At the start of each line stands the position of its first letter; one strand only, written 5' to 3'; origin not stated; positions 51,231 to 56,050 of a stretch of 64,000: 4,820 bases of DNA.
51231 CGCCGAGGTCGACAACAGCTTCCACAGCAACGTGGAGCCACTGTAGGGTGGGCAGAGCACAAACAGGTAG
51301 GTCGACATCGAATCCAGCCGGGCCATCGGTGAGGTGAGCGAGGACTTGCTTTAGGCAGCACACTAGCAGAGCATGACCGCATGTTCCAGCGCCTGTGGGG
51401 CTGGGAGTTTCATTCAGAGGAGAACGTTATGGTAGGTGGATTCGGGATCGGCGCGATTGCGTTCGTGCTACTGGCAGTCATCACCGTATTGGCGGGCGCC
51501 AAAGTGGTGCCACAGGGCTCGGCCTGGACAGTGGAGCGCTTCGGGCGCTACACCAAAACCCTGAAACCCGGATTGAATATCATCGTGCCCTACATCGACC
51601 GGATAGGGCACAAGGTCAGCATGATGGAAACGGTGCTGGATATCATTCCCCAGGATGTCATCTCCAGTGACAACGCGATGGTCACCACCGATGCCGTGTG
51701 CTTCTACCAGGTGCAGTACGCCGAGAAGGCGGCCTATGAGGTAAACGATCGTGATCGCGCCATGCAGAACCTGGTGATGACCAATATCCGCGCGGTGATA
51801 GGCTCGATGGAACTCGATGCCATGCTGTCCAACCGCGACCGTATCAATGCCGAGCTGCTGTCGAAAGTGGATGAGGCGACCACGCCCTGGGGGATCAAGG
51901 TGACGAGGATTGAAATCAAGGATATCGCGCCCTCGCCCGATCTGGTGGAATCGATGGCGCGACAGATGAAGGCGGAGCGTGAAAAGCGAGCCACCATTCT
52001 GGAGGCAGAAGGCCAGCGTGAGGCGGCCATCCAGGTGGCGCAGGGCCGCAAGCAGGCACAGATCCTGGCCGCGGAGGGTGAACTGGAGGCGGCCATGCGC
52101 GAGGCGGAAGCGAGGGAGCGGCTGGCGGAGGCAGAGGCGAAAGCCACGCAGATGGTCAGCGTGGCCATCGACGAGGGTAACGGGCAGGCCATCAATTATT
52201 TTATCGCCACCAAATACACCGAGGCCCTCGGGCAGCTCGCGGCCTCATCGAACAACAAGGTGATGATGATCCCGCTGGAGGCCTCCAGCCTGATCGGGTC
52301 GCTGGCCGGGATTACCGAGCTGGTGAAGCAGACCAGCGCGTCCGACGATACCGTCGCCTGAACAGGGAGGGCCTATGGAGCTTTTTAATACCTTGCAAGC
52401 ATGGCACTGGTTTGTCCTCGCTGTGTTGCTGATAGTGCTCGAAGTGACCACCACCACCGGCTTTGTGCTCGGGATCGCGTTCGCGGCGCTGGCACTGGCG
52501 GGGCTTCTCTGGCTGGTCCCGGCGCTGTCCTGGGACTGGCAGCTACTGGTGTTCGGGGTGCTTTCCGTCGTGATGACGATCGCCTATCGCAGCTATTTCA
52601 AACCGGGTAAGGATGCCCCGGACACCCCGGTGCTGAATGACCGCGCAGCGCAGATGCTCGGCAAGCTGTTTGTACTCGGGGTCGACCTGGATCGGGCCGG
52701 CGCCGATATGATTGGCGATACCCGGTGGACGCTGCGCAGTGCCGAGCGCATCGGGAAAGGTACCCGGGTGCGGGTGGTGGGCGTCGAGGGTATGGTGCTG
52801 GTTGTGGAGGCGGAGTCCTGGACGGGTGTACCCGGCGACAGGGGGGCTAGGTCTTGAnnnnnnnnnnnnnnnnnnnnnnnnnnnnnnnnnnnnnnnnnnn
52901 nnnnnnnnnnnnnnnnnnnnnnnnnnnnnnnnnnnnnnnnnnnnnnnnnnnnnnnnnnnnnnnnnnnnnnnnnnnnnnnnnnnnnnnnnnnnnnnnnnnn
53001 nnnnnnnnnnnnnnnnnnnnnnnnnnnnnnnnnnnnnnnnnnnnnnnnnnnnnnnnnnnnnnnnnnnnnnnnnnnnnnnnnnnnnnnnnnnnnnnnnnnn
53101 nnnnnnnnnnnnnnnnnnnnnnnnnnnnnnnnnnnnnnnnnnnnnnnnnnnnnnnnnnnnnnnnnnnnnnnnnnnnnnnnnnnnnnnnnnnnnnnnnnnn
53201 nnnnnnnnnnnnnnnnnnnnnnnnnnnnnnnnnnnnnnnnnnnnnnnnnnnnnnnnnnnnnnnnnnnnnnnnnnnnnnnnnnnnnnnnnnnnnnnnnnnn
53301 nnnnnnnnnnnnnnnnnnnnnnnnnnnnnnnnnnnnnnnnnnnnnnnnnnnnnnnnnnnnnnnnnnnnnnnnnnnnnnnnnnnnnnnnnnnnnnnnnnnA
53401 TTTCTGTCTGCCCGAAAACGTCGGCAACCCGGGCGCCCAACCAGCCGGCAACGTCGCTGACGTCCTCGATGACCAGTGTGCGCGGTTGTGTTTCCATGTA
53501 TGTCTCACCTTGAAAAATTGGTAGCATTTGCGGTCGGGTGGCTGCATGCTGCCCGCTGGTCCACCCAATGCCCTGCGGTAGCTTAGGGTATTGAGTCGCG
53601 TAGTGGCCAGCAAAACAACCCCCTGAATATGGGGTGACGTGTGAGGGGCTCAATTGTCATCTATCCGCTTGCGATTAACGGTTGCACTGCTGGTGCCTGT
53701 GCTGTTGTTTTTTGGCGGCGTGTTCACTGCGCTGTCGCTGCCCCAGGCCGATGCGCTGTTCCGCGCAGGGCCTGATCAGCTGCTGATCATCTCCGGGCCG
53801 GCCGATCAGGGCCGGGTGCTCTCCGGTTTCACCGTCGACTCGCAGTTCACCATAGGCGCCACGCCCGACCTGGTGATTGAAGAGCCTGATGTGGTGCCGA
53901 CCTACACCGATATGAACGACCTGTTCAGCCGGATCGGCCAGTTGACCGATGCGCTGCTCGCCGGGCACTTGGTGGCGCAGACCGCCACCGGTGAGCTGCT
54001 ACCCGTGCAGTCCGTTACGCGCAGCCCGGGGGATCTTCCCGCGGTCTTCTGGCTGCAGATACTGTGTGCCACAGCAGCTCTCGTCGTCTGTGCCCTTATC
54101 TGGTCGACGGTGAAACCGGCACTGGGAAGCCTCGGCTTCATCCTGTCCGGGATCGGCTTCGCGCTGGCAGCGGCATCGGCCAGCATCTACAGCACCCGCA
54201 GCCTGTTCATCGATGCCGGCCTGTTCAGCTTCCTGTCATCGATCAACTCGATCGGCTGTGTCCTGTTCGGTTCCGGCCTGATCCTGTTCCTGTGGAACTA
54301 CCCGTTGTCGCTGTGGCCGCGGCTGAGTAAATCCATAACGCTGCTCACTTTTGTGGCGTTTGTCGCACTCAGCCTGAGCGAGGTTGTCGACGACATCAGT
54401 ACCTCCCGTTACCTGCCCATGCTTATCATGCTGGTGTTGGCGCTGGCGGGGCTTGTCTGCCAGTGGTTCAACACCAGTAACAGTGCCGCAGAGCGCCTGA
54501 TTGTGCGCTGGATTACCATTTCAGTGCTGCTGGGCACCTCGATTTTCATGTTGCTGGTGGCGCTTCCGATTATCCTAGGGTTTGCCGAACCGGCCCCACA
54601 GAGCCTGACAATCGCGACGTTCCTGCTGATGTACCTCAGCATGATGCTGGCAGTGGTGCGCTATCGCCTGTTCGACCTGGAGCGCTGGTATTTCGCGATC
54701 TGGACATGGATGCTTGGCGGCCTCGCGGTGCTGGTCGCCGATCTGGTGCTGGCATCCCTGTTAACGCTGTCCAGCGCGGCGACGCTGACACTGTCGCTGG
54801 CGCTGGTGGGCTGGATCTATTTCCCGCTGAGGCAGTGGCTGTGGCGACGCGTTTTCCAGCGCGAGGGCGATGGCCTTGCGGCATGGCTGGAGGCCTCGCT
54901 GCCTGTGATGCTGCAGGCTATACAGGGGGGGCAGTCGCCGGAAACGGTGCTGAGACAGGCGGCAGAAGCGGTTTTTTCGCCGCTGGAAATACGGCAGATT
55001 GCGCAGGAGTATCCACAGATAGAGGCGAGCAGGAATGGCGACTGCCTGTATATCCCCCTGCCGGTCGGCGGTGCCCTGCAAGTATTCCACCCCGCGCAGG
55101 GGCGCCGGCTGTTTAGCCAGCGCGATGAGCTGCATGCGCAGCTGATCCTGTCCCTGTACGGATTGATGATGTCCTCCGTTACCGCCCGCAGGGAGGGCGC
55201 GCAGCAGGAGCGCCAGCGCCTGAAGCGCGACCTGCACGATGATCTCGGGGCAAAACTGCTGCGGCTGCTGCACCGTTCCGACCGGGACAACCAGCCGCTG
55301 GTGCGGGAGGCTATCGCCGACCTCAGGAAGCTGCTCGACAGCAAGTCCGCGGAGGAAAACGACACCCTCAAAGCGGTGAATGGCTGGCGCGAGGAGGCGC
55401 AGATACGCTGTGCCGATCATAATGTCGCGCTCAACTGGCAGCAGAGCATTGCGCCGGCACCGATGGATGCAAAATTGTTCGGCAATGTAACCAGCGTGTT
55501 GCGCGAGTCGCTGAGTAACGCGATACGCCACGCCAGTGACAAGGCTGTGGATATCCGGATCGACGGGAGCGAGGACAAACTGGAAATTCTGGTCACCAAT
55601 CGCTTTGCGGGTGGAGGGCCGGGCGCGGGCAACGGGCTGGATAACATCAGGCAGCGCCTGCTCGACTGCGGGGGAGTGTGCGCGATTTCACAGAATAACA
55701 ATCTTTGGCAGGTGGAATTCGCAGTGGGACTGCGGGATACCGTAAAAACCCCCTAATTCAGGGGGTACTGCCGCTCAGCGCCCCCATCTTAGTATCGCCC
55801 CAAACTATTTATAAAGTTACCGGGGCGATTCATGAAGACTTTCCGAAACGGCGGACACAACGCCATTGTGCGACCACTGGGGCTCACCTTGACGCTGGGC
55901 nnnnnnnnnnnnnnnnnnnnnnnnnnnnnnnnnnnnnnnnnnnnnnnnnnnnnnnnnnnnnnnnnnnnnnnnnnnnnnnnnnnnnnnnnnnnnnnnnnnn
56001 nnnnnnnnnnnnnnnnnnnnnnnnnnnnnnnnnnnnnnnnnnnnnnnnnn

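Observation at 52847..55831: Divergent two-component system with a shared palindrome marking itself and the giant lipoprotein as its regulon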

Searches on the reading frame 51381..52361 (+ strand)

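Call 5: search_protein_families(library=pfam, proteins=[window:51381-52361:+])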
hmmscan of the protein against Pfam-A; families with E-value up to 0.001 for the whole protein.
window:51381-52361:+ (326 aa): 2 families
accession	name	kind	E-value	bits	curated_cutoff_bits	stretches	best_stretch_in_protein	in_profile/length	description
PF01145.31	Band_7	-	3.4e-36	125.4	23.6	1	41-212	1-175/176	SPFH domain / Band 7 family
PF16200.10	Band_7_C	-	5.7e-05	23.5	29.1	1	258-319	2-62/63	C-terminal region of band_7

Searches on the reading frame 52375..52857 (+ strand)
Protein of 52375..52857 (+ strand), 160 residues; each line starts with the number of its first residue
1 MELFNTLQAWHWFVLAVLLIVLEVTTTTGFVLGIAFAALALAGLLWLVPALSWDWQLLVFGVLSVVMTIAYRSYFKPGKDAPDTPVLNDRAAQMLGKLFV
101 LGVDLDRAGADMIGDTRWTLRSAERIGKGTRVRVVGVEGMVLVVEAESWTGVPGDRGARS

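Call 5: search_protein_families(library=pfam, proteins=[window:52375-52857:+])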
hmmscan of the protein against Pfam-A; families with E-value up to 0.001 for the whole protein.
window:52375-52857:+ (160 aa): 2 families
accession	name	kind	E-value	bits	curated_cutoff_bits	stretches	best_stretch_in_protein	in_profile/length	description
PF01957.25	NfeD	-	1.4e-10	41.6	29.1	1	93-145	3-56/57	NfeD-like C-terminal, partner-binding domain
PF08611.15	DUF1774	-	0.00091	19.9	23.5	0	7-71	6-71/95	Fungal protein of unknown function (DUF1774)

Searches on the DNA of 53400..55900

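Call 23: search_rna_families(source=window, start=53400, end=55900, threshold=evalue, max_evalue=1)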
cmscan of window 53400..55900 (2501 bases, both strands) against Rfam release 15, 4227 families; matches with E-value up to 1: 0.
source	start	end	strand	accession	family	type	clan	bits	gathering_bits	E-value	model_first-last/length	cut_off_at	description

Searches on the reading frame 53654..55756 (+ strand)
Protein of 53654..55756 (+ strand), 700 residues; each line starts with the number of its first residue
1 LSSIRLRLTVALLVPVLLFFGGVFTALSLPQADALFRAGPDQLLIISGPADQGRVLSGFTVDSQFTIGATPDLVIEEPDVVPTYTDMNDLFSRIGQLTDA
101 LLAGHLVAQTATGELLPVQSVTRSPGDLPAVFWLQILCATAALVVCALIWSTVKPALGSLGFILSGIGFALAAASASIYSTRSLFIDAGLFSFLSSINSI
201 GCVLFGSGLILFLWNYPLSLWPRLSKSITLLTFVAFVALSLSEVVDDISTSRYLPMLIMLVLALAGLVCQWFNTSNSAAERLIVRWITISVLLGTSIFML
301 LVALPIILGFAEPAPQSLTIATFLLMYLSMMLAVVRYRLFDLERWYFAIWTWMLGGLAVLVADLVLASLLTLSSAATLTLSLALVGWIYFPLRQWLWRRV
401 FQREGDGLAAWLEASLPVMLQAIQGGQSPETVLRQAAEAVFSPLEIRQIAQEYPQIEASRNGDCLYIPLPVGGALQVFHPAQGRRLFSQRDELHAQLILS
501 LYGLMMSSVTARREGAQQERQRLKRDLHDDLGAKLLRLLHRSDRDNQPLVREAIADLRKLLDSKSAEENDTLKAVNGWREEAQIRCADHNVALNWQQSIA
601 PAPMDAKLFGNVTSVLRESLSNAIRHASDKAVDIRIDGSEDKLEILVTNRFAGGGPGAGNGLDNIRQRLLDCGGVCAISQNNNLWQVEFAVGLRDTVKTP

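Call 5: search_protein_families(library=pfam, proteins=[window:53654-55756:+])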
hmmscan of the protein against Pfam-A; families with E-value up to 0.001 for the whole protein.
window:53654-55756:+ (700 aa): 0 families

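Call 7: search_protein_families(library=pfam, proteins=[window:53654-55756:+], max_evalue=10)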
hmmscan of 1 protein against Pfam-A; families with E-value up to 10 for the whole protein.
window:53654-55756:+ (700 aa): 3 families
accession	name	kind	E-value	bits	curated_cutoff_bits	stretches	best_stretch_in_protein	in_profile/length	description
PF02518.31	HATPase_c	-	0.011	16.6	26.4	1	613-650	7-45/111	Histidine kinase-, DNA gyrase B-, and HSP90-like ATPase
PF13581.12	HATPase_c_2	-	0.015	15.7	27.4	1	601-651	21-75/127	Histidine kinase-like ATPase domain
PF07730.19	HisKA_3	-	0.29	12.1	24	1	519-538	1-20/68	Histidine kinase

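Call 8: search_protein_families(library=ncbifam, proteins=[window:53654-55756:+], max_evalue=0.1)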
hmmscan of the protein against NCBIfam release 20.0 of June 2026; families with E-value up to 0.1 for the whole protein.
window:53654-55756:+ (700 aa): 6 families
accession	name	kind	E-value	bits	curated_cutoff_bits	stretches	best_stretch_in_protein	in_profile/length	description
NF052443.1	SensHisKinMctS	equivalog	0.00021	19.7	700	1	611-682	359-437/457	two-component system sensor histidine kinase MctS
NF008649.0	PRK11644.1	equivalog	0.00079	18.3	408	1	568-681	371-485/499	signal transduction histidine-protein kinase/phosphatase UhpB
NF047322.1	HK_morpho_MacS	equivalog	0.0033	16.7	300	1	511-650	174-313/367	MacS family sensor histidine kinase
NF040691.1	MtrAB_MtrB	equivalog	0.011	14.7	450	1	588-649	367-425/507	MtrAB system histidine kinase MtrB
NF008184.0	PRK10935.1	equivalog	0.019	13.7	553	1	590-647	450-508/565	nitrate/nitrite two-component system sensor histidine kinase NarQ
NF007896.0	PRK10600.1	equivalog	0.089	11.4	578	0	611-652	498-539/598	nitrate/nitrite two-component system sensor histidine kinase NarX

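Call 15: find_related_loci(query=window:53654-55756:+, collection=genome_contigs, flank=7000)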
Query window:53654-55756:+ (700 aa) in genome_contigs; peptide patterns used: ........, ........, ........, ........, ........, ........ (x = any residue, [..] = any of these).
184 stretches matched a pattern; 4 encode a relative of the query (tblastn E <= 1e-3); 4 distinct loci.
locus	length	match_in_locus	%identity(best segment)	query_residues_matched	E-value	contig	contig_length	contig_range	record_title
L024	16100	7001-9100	83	1-700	0e+0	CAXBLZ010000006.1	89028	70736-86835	MAG TPA_asm: uncultured Halioglobus sp. isolate ERR2762121_binner23_Refined_36 genome assembly, contig: ERZ3421540.522,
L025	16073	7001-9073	76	1-691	0e+0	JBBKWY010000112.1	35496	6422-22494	MAG: Halioglobus sp. isolate metabat_bins.23 k119_3615534, whole genome shotgun sequence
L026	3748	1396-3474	76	1-693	0e+0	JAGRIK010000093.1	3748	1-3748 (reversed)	MAG: Halioglobus sp. isolate HKST-UBA220 k127_1140945, whole genome shotgun sequence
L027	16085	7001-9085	70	1-695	0e+0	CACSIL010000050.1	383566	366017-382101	Halioglobus japonicus isolate BC5_1 genome assembly, contig: BC5_1_contig_6, whole genome shotgun sequence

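Call 49: find_homologous_proteins(query=window:53654-55756:+, max_evalue=1e-20)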
Query window:53654-55756:+ (700 aa): 94 proteins with E <= 1e-20 among 8000 candidates.
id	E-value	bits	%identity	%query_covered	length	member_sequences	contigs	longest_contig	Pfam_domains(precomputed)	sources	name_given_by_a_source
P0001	0.0e+0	1533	100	100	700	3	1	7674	-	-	-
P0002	0.0e+0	1278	84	100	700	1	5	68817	-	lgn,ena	-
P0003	0.0e+0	1274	83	100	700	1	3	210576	-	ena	-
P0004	0.0e+0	1271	84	100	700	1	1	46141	-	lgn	-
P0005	0.0e+0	1250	83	98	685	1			-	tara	tara:strand:+ start:16428 stop:18485 length:2058 start_codon:yes stop_codon:yes gene_type:complete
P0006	0.0e+0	1246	83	98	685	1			-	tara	tara:strand:- start:178 stop:2235 length:2058 start_codon:yes stop_codon:yes gene_type:complete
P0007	0.0e+0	1153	76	99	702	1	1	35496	-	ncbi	-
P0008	0.0e+0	1133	76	99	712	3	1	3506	-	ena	-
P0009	0.0e+0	1130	76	97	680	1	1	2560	-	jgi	jgi:signal transduction histidine kinase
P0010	0.0e+0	1119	75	98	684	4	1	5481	-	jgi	jgi:signal transduction histidine kinase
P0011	0.0e+0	1097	73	99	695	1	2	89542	-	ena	-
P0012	0.0e+0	1095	73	99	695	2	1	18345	-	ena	-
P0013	0.0e+0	1087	71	100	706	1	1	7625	-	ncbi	-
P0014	0.0e+0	1082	71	99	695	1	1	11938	-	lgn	-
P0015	0.0e+0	1064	72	99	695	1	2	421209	-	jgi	jgi:signal transduction histidine kinase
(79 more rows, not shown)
